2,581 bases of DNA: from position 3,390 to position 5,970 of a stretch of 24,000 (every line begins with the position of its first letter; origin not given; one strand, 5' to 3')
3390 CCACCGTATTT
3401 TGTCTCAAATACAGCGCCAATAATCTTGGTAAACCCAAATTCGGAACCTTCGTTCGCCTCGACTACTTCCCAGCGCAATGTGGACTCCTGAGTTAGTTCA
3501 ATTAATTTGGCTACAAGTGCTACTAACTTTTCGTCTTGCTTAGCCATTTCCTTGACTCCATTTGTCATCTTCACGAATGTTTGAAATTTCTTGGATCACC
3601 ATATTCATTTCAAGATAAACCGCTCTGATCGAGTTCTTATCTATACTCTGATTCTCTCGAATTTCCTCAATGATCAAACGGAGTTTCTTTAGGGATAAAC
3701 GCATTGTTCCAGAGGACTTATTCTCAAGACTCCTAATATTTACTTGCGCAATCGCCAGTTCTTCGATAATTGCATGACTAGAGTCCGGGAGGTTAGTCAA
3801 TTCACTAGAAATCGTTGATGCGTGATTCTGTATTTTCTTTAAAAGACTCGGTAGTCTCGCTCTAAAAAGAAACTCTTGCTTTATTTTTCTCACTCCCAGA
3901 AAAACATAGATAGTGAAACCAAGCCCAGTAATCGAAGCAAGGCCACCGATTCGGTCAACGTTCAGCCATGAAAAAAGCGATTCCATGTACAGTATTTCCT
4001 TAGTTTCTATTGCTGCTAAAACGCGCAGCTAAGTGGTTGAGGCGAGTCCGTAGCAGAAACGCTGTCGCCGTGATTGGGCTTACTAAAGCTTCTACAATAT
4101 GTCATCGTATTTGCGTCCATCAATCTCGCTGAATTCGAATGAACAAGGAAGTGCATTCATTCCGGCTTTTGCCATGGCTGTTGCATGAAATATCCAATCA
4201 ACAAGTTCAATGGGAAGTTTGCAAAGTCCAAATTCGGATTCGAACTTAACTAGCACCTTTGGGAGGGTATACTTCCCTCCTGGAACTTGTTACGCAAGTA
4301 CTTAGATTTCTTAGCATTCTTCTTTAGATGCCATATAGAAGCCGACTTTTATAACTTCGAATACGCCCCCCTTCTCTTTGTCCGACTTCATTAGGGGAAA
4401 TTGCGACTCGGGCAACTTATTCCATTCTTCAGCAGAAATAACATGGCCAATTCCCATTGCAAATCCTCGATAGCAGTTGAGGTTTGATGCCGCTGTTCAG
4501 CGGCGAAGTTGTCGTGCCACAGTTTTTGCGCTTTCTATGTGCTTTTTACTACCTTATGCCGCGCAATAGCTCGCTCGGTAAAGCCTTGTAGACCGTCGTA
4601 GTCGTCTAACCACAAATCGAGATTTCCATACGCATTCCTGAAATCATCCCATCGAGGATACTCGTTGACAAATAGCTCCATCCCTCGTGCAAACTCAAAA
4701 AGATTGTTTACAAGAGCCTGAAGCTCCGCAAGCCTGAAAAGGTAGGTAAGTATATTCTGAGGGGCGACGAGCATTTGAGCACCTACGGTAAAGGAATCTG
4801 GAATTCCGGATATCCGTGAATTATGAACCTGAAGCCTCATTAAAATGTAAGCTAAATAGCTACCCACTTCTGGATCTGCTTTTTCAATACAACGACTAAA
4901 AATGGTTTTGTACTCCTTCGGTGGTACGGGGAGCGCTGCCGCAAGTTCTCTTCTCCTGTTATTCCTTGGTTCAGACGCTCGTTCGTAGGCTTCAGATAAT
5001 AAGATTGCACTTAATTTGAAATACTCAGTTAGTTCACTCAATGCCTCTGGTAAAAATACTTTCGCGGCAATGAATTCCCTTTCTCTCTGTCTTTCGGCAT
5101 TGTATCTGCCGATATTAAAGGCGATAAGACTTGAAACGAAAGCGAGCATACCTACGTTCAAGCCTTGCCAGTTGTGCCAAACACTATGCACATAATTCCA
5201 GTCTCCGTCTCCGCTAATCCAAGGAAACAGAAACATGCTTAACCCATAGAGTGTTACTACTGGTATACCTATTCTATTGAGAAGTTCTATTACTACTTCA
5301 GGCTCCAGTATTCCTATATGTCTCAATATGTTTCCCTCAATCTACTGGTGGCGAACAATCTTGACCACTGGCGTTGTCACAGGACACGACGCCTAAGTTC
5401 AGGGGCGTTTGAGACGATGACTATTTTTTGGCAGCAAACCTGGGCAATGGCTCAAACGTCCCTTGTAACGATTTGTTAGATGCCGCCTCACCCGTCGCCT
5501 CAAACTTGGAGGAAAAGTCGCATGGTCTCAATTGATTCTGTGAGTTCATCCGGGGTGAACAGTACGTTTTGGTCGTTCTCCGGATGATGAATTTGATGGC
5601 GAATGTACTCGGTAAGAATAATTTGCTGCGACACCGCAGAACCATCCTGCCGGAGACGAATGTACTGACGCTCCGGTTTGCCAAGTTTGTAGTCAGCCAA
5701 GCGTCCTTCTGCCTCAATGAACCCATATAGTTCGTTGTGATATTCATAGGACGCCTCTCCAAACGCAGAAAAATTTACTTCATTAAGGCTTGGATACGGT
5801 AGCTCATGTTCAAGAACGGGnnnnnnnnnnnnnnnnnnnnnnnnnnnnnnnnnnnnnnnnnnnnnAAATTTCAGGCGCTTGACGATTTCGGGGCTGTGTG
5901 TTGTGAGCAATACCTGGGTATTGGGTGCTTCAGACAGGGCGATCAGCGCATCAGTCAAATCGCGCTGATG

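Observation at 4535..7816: OLD/AriA-like ABC ATPase lacking a nuclease domain, flanked by a coiled-coil protein and a membrane protein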

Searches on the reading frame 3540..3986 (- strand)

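Call 4: search_protein_families(library=pfam, proteins=[window:3540-3986:-], max_evalue=0.1)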
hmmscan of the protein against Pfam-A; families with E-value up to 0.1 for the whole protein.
window:3540-3986:- (148 aa): 2 families
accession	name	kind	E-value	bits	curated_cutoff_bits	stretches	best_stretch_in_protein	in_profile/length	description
PF06690.17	HcgC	-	0.046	13.7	31.4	0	80-115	156-191/248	FeGP cofactor biosynthesis protein, methyltransferase HcgC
PF00554.27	RHD_DNA_bind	-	0.075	13.4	27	1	61-124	80-143/169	Rel homology DNA-binding domain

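Call 5: search_protein_families(library=padloc, proteins=[window:3540-3986:-], max_evalue=0.1)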
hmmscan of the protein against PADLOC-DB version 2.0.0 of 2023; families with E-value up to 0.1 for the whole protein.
window:3540-3986:- (148 aa): 0 families

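Call 6: search_protein_families(library=ncbifam, proteins=[window:3540-3986:-], max_evalue=0.1)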
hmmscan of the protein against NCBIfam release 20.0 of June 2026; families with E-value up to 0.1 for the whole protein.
window:3540-3986:- (148 aa): 0 families

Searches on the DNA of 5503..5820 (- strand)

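Call 88: search_dna_similar(query=L090:3858-5321:+, collection=ecoli_genomes, mode=distant, max_evalue=1e-10, max_rows=8)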
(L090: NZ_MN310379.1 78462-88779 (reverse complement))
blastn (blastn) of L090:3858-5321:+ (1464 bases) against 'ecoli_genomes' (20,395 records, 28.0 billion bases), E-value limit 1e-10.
Records with a match: 10; places in all: 10; records where one place covers at least 80% of the query: 0.
Genomes with a match: 10 of 5426; with a place that covers at least 80% of the query: 0. Places per genome that has any: lowest 1, median 1, highest 1. On chromosomes: 10 places; on plasmids: 0.
Best place of each record, by identity: 60-80% 10.
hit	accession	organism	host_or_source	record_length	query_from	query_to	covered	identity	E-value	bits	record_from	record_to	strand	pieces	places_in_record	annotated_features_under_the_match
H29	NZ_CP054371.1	Escherichia coli strain SCU-316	Homo sapiens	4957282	1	1231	67%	69.9%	1e-78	404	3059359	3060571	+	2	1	ATP-dependent nuclease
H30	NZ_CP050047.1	Escherichia coli strain 90-1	broiler chicken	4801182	1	1233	67%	69.1%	4e-71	378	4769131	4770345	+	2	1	ATP-dependent nuclease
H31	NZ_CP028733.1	Escherichia coli strain H2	Homo sapiens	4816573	1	1233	67%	69.1%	4e-71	378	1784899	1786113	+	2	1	ATP-dependent nuclease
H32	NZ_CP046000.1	Escherichia coli strain 1916D18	swine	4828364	1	1233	67%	69.0%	5e-70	374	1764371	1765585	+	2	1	ATP-dependent nuclease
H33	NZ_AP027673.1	Escherichia coli strain PSS-07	Homo sapiens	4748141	1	1233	67%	69.0%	5e-70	374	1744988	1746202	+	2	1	ATP-dependent nuclease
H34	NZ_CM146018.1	Escherichia coli strain XPFI_3_2_complete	Tool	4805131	1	1233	67%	69.0%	5e-70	374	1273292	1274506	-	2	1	ATP-dependent nuclease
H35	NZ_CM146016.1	Escherichia coli strain YJR_complete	Tool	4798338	1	1233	67%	69.0%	5e-70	374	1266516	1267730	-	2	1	ATP-dependent nuclease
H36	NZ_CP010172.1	Escherichia coli strain H8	not applicable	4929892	1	1233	67%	68.6%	1e-64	356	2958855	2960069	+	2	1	ATP-dependent nuclease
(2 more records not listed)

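Call 90: get_annotated_region(hit=H29, flank=3500)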
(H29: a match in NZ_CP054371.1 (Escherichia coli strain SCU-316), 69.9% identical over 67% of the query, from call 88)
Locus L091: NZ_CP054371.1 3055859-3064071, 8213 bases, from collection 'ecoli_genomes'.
description: Escherichia coli strain SCU-316 chromosome, complete genome
organism: Escherichia coli strain SCU-316 (NCBI taxid 562)
replicon: chromosome; assembly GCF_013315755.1
host: Homo sapiens; source: rectal swab from healthy college student; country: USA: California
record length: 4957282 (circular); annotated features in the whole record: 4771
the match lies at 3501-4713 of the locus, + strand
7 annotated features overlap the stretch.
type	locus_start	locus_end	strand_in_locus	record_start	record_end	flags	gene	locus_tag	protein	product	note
CDS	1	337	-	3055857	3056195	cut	rcnB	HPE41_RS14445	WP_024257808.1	Ni(II)/Co(II) efflux transporter accessory subunit RcnB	-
CDS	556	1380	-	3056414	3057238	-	rcnA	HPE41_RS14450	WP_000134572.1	nickel/cobalt efflux protein RcnA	-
CDS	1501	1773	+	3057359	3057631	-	rcnR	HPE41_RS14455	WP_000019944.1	Ni(II)/Co(II)-binding transcriptional repressor RcnR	-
CDS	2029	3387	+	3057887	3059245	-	-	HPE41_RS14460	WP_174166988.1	integrase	-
CDS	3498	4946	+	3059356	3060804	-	-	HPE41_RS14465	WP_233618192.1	ATP-dependent nuclease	-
CDS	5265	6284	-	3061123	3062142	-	-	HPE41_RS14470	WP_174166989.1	major capsid protein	-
CDS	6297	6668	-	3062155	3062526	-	-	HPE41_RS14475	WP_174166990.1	hypothetical protein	-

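Call 92: search_dna_similar(query=L091:3498-4946:+, collection=ecoli_genomes, mode=distant, max_evalue=1e-10, max_rows=60)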
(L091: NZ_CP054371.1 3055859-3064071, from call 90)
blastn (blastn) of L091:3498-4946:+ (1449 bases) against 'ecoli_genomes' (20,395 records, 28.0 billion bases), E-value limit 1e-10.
Records with a match: 10; places in all: 10; records where one place covers at least 80% of the query: 10.
Genomes with a match: 10 of 5426; with a place that covers at least 80% of the query: 10. Places per genome that has any: lowest 1, median 1, highest 1. On chromosomes: 10 places; on plasmids: 0.
Best place of each record, by identity: >=99% 1; 90-95% 9.
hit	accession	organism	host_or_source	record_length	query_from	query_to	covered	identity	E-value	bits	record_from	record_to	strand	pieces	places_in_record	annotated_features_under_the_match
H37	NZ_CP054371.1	Escherichia coli strain SCU-316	Homo sapiens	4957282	1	1449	100%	100.0%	0e+0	2614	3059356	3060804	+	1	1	ATP-dependent nuclease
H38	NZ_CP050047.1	Escherichia coli strain 90-1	broiler chicken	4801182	1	1449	100%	94.7%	0e+0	2267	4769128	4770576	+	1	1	ATP-dependent nuclease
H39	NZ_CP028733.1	Escherichia coli strain H2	Homo sapiens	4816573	1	1449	100%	94.7%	0e+0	2267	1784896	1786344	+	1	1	ATP-dependent nuclease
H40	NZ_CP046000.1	Escherichia coli strain 1916D18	swine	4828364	1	1449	100%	94.6%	0e+0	2262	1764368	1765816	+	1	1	ATP-dependent nuclease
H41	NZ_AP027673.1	Escherichia coli strain PSS-07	Homo sapiens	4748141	1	1449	100%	94.6%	0e+0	2262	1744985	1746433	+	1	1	ATP-dependent nuclease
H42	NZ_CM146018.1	Escherichia coli strain XPFI_3_2_complete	Tool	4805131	1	1449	100%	94.6%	0e+0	2262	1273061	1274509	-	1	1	ATP-dependent nuclease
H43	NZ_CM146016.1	Escherichia coli strain YJR_complete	Tool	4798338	1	1449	100%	94.6%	0e+0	2262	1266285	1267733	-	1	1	ATP-dependent nuclease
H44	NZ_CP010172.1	Escherichia coli strain H8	not applicable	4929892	1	1439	99%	93.1%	0e+0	2150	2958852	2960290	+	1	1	ATP-dependent nuclease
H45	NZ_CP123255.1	Escherichia coli strain YZMc17-1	chicken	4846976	1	1439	99%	93.1%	0e+0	2150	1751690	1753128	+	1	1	ATP-dependent nuclease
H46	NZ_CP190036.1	Escherichia coli strain EC17CM12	chicken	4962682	1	1439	99%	93.1%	0e+0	2150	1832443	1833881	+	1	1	ATP-dependent nuclease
